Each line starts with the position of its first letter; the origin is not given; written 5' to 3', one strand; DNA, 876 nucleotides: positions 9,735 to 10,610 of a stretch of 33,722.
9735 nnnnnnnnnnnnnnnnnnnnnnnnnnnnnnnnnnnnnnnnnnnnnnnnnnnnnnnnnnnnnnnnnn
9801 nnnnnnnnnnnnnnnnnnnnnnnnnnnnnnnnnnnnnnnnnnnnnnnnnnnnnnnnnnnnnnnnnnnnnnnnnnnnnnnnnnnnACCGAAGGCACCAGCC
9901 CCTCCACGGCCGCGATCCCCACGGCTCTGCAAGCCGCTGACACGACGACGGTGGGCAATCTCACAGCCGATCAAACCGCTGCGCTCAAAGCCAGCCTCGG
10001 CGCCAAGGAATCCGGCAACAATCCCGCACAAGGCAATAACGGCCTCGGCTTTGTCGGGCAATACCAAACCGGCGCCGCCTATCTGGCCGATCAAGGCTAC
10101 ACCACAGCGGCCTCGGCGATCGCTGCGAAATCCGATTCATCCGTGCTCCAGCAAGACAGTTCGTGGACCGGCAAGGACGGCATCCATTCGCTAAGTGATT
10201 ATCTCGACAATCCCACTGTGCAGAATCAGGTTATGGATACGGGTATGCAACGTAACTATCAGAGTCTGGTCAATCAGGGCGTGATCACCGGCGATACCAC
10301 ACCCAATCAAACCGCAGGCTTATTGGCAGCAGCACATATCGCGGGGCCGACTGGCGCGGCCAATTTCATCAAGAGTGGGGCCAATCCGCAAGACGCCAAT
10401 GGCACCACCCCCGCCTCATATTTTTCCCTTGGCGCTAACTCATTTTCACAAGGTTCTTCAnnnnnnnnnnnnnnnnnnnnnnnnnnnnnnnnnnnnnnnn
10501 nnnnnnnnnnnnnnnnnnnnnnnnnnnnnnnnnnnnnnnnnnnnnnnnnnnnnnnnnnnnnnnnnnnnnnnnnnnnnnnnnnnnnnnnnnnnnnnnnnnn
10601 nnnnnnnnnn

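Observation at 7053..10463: A second SLT-domain structural protein inserted between gp53 and gp5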

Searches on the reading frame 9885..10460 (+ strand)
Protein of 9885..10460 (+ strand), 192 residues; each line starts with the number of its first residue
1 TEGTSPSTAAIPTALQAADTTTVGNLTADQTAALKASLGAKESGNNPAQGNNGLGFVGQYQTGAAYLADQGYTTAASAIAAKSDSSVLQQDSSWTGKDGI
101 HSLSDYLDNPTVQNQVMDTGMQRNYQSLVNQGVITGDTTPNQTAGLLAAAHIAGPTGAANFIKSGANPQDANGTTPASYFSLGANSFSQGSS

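Call 18: search_protein_families(library=pfam, proteins=[window:9885-10460:+], max_evalue=10)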
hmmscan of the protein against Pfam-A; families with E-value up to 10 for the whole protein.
window:9885-10460:+ (192 aa): 2 families
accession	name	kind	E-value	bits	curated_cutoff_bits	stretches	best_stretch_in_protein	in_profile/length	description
PF02156.21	Glyco_hydro_26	-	0.0078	16.1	20.2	1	70-123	62-114/311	Glycosyl hydrolase family 26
PF02885.22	Glycos_trans_3N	-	0.11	12.7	26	1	131-156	23-48/63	Glycosyl transferase family, helical bundle domain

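Call 19: search_solved_structures(query=window:9885-10460:+, max_evalue=10, show_alignments=2)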
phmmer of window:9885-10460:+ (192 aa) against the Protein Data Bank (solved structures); distinct sequences matched with E-value up to 10: 1.
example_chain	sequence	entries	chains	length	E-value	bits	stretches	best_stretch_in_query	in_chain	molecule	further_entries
9loc_A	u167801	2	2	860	3.6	10.7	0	21-66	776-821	Fc receptor-like protein 5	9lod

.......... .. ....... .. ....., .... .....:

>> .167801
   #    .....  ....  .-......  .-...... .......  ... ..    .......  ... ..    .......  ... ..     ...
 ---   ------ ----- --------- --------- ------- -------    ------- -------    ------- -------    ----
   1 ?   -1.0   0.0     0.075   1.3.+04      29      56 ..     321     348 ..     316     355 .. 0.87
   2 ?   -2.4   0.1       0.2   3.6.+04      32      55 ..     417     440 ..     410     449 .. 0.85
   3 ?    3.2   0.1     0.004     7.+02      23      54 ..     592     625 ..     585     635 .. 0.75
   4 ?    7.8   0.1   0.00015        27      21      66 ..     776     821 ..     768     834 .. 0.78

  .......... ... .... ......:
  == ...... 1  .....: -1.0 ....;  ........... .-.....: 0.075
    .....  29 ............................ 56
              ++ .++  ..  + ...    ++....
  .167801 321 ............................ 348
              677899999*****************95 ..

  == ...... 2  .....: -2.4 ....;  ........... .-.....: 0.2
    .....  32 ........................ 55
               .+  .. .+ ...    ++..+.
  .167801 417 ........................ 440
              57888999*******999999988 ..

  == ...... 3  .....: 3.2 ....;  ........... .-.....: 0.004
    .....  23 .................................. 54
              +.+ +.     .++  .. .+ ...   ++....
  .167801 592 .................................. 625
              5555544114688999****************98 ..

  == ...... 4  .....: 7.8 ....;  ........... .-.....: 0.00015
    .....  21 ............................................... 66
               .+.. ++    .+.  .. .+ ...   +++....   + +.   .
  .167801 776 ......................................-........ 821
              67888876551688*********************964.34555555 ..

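Call 33: find_homologous_proteins(query=window:9921-10460:+, max_evalue=0.001)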
Query window:9921-10460:+: 262 candidates shared short words with the query, none scored E <= 0.001.

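Call 46: search_solved_structures(query=A3, max_evalue=10, show_alignments=3)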
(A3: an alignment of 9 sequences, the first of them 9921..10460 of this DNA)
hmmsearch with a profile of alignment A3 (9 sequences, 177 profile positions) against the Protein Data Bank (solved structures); distinct sequences matched with E-value up to 10: 0.

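Call 51: search_protein_families(library=pfam, alignment_id=A3, max_evalue=10)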
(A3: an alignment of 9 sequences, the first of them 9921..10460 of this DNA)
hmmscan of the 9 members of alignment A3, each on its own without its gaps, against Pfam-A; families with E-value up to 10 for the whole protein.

A. member 1, window:9921-10460:+ (180 aa): 2 families
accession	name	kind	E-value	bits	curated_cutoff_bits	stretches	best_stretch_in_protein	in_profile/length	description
PF02156.21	Glyco_hydro_26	-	0.0069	16.2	20.2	1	58-111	62-114/311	Glycosyl hydrolase family 26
PF02885.22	Glycos_trans_3N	-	0.1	12.8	26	1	119-144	23-48/63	Glycosyl transferase family, helical bundle domain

B. families by the number of members that match (of 9 scanned): 6 families
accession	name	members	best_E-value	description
PF06737.19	Transglycosylas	3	0.013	Transglycosylase-like domain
PF02156.21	Glyco_hydro_26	2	0.0069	Glycosyl hydrolase family 26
PF01125.22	BUD31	1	0.0015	Pre-mRNA-splicing factor BUD31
PF18107.7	HTH_ABP1_N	1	0.08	Fission yeast centromere protein N-terminal domain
PF05344.16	DUF746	1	0.08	Domain of Unknown Function (DUF746)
PF02885.22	Glycos_trans_3N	1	0.1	Glycosyl transferase family, helical bundle domain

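Call 55: predict_structure(alignment_id=A4)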
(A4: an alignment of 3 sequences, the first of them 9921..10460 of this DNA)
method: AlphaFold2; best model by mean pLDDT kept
length: 180 residues; sequences in the alignment: 3
mean_pLDDT: 47.4   pTM: 0.46
mean pLDDT of the five models: 47.4, 38.9, 36.5, 36.2, 35.4
residues with pLDDT >= 90: 0; 70-90: 2; 50-70: 76; < 50: 102
segments of 3 or more residues with pLDDT < 50: 1-12, 28-51, 59-86, 89-92, 151-180
pLDDT, mean of each block of 10 residues (from residue 1): 27 51 51 35 42 50 36 38 47 54 60 68 63 61 52 42 41 36
secondary structure, 60 per line:
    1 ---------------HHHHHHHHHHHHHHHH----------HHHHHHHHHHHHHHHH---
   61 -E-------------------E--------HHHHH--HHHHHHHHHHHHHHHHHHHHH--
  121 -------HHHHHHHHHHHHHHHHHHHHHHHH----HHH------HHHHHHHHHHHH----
elements in order: H16-31 H42-57 H91-95 H98-118 H128-151 H165-176

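Call 63: search_protein_representatives(alignment_id=A4)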
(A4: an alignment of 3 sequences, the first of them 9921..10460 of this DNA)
Query: 3 sequences, 182 profile positions. Proteins with E-value up to 0.001 (for the whole library): 2520; up to 1e-10: 900; up to 1e-30: 24. The best 150 are listed.
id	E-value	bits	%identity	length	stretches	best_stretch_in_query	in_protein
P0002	9.7e-97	338.7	-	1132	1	1-180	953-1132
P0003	1.9e-84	298.7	-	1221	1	1-182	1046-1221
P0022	9.3e-70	250.8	-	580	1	3-179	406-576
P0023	2.9e-59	216.6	-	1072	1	2-179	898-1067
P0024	4.2e-56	206.3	-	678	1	3-179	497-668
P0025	5.3e-43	163.6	-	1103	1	4-179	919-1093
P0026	1.2e-40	156.0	-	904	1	3-180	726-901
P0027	1.9e-36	142.2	-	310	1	11-180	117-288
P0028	3.6e-35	138.1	-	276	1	10-179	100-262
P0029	8.7e-35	136.8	-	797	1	14-180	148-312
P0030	3.1e-34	135.0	-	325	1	15-182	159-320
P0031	5.5e-34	134.2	-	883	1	3-181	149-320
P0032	6.0e-34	134.1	-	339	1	14-181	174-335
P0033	7.9e-34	133.7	-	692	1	11-180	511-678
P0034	8.0e-34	133.7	-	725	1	12-180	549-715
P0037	3.7e-33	131.5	-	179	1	13-181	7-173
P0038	2.1e-32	129.1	-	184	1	12-178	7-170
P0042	3.4e-31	125.1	-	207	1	16-179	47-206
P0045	1.3e-30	123.3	-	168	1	14-179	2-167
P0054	6.3e-30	121.0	-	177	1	16-179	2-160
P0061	4.0e-29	118.4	-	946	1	18-180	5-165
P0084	2.5e-27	112.5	-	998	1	27-180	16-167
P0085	2.8e-27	112.3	-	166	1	26-180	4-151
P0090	4.9e-27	111.6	-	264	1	18-179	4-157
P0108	1.7e-25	106.6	-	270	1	16-180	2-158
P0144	4.7e-24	101.8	-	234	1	18-179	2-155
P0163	3.2e-23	99.1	-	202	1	11-179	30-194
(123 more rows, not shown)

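Call 65: search_solved_structures(query=A5, max_evalue=10, show_alignments=4)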
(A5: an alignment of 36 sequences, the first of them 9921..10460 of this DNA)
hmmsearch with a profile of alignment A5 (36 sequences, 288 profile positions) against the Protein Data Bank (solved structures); distinct sequences matched with E-value up to 10: 1.
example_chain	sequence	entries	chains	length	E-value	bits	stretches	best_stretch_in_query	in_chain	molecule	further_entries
6zz6_D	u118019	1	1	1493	0.46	13.6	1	9-131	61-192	Sister chromatid cohesion protein 2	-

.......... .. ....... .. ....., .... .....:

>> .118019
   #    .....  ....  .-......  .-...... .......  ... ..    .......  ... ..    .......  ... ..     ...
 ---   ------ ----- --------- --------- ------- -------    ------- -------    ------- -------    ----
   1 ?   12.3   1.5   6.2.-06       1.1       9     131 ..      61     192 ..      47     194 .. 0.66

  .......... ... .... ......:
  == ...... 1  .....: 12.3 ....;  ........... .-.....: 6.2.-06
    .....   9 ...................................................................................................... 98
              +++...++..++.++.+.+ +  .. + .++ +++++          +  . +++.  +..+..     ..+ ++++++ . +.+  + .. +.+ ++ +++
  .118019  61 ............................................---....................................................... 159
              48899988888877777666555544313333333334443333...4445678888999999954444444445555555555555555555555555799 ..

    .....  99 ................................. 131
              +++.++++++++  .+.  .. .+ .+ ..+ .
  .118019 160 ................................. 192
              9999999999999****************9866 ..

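Call 66: search_protein_families(library=pfam, alignment_id=A5, max_evalue=0.1)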
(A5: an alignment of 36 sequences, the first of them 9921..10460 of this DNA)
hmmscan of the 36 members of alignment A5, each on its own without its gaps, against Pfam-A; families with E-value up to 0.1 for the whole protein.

A. member 1, window:9921-10460:+ (180 aa): 1 family
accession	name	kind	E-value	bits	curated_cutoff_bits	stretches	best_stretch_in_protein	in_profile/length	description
PF02156.21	Glyco_hydro_26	-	0.0069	16.2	20.2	1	58-111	62-114/311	Glycosyl hydrolase family 26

B. families by the number of members that match (of 36 scanned): 11 families
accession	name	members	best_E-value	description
PF06737.19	Transglycosylas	15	0.00011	Transglycosylase-like domain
PF06714.17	Gp5_OB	8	3.6e-15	Gp5 N-terminal OB domain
PF04717.18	Phage_base_V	5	0.00035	Type VI secretion system/phage-baseplate injector OB domain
PF01125.22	BUD31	1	0.0015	Pre-mRNA-splicing factor BUD31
PF01464.25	SLT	1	0.0017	Transglycosylase SLT domain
PF20960.2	Bag6_BAGS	1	0.0017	Bag6, BAG-similar domain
PF02156.21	Glyco_hydro_26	1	0.0069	Glycosyl hydrolase family 26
PF17933.6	TetR_C_25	1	0.057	Tetracyclin repressor-like, C-terminal domain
PF18107.7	HTH_ABP1_N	1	0.08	Fission yeast centromere protein N-terminal domain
PF05344.16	DUF746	1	0.08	Domain of Unknown Function (DUF746)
PF21811.2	RdfA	1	0.09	Rod-determining factor A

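Call 67: search_protein_families(library=pfam, proteins=[P0037, P0038, P0042, P0045, P0054, P0085, P0163, P0090, P0108, P0144], max_evalue=0.5)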
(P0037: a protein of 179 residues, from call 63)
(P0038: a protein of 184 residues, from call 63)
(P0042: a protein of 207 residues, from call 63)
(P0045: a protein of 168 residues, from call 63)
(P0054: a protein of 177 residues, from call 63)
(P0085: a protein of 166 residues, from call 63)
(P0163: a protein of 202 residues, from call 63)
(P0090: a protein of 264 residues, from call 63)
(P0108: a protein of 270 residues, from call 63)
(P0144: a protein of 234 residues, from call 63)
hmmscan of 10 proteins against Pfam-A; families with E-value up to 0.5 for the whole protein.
P0037 (179 aa): 1 family
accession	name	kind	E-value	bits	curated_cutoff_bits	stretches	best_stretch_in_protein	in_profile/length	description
PF06737.19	Transglycosylas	-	0.0067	17.5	27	1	22-49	8-35/77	Transglycosylase-like domain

P0038 (184 aa): 0 families

P0042 (207 aa): 2 families
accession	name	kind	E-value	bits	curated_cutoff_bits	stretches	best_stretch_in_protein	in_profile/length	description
PF01464.25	SLT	-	0.0017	18.3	21.3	1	59-111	18-65/117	Transglycosylase SLT domain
PF06737.19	Transglycosylas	-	0.054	14.6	27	1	59-96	8-45/77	Transglycosylase-like domain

P0045 (168 aa): 1 family
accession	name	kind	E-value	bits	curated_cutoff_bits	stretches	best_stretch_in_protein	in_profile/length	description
PF17933.6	TetR_C_25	-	0.057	14.2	26.4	1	102-143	33-74/106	Tetracyclin repressor-like, C-terminal domain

P0054 (177 aa): 0 families

P0085 (166 aa): 1 family
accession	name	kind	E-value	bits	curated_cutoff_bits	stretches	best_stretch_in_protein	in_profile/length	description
PF06737.19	Transglycosylas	-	0.015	16.4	27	1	5-45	7-48/77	Transglycosylase-like domain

P0163 (202 aa): 0 families

P0090 (264 aa): 1 family
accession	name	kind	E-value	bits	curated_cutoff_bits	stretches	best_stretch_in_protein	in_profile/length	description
PF06737.19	Transglycosylas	-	0.00092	20.3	27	1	14-54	8-49/77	Transglycosylase-like domain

P0108 (270 aa): 2 families
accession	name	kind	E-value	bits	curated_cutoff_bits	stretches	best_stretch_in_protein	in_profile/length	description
PF06737.19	Transglycosylas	-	0.0075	17.4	27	1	14-51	8-45/77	Transglycosylase-like domain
PF01471.23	PG_binding_1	-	0.14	12.8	23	0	180-200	32-52/57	Putative peptidoglycan binding domain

P0144 (234 aa): 1 family
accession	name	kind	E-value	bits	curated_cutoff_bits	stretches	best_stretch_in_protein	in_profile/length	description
PF06737.19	Transglycosylas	-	0.0039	18.2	27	1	12-47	8-43/77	Transglycosylase-like domain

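Call 74: search_protein_families(library=ncbifam, proteins=[window:9921-10460:+, P0042, P0037, P0090], max_evalue=0.1)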
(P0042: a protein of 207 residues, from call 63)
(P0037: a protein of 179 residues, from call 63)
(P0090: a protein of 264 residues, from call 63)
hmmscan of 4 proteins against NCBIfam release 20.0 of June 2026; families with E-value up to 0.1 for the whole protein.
window:9921-10460:+ (180 aa): 1 family
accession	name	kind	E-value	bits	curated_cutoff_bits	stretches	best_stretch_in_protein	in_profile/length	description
NF052397.1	AggPromo_Cterm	subfamily_domain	0.00069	20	40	1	21-64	3-50/80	aggregation-promoting factor C-terminal-like domain-containing protein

P0042 (207 aa): 1 family
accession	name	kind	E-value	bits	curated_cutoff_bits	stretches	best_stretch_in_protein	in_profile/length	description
NF052397.1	AggPromo_Cterm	subfamily_domain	0.0088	16.5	40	1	58-93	5-42/80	aggregation-promoting factor C-terminal-like domain-containing protein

P0037 (179 aa): 3 families
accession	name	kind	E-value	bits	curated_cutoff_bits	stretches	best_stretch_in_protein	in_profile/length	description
NF052397.1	AggPromo_Cterm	subfamily_domain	2.5e-07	31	40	1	19-47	3-32/80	aggregation-promoting factor C-terminal-like domain-containing protein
NF052398.1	Agg_Promo_Fact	equivalog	0.00013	22.2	170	1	18-47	132-160/202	aggregation-promoting factor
NF046107.1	ResusProRpfC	equivalog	0.092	12.9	200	1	22-64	38-80/136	resuscitation-promoting factor RpfC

P0090 (264 aa): 2 families
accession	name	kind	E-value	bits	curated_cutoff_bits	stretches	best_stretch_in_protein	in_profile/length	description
NF052397.1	AggPromo_Cterm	subfamily_domain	2.7e-05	24.5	40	1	13-49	5-43/80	aggregation-promoting factor C-terminal-like domain-containing protein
NF052398.1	Agg_Promo_Fact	equivalog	0.002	18.3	170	1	13-44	135-165/202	aggregation-promoting factor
